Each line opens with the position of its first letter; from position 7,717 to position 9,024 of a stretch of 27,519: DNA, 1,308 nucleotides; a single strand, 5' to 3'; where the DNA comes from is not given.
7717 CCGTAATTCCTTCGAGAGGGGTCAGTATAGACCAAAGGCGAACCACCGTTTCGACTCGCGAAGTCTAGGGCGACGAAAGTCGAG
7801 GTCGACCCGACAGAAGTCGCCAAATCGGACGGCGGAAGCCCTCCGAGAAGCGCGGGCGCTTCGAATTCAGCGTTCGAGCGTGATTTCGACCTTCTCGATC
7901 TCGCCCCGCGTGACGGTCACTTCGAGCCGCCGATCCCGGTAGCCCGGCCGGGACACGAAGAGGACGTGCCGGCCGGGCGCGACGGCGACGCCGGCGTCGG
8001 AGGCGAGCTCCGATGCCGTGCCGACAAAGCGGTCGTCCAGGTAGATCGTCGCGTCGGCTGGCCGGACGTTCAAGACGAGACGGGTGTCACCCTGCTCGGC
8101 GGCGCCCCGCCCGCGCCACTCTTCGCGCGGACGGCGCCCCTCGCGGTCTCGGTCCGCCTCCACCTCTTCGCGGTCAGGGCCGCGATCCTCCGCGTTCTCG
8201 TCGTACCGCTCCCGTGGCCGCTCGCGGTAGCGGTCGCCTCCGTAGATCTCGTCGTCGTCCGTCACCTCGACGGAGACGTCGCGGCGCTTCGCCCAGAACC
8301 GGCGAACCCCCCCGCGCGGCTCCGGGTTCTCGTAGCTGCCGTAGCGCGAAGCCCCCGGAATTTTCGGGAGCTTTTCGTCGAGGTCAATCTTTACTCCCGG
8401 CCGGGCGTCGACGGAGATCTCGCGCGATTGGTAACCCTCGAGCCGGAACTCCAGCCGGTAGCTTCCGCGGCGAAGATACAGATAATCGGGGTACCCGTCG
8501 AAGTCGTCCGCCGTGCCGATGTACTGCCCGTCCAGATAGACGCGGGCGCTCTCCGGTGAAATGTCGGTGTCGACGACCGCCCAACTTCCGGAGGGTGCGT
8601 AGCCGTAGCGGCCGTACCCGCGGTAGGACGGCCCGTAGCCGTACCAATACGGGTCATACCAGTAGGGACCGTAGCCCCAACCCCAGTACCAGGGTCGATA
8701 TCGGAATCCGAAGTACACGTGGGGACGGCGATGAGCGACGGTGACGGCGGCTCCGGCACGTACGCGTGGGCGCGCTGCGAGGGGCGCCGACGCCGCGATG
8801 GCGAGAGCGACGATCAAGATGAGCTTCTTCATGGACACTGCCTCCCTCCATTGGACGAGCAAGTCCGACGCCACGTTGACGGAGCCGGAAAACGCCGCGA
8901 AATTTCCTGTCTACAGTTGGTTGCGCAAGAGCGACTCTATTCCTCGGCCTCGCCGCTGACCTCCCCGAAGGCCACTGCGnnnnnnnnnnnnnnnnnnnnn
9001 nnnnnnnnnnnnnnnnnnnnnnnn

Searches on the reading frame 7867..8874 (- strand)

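Call 5: search_protein_families(library=pfam, proteins=[window:7867-8874:-], max_evalue=0.01)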
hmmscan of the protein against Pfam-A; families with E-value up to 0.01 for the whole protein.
window:7867-8874:- (335 aa): 3 families
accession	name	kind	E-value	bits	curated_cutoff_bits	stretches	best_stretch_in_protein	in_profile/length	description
PF08308.17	PEGA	-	5.1e-15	55.6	20.8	2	266-335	4-69/71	PEGA domain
PF13620.12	CarboxypepD_reg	-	3e-08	34.3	32.3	1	297-334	44-82/82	Carboxypeptidase regulatory-like domain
PF13715.12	CarbopepD_reg_2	-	6.8e-07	29.7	32.2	1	108-166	15-73/88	CarboxypepD_reg-like domain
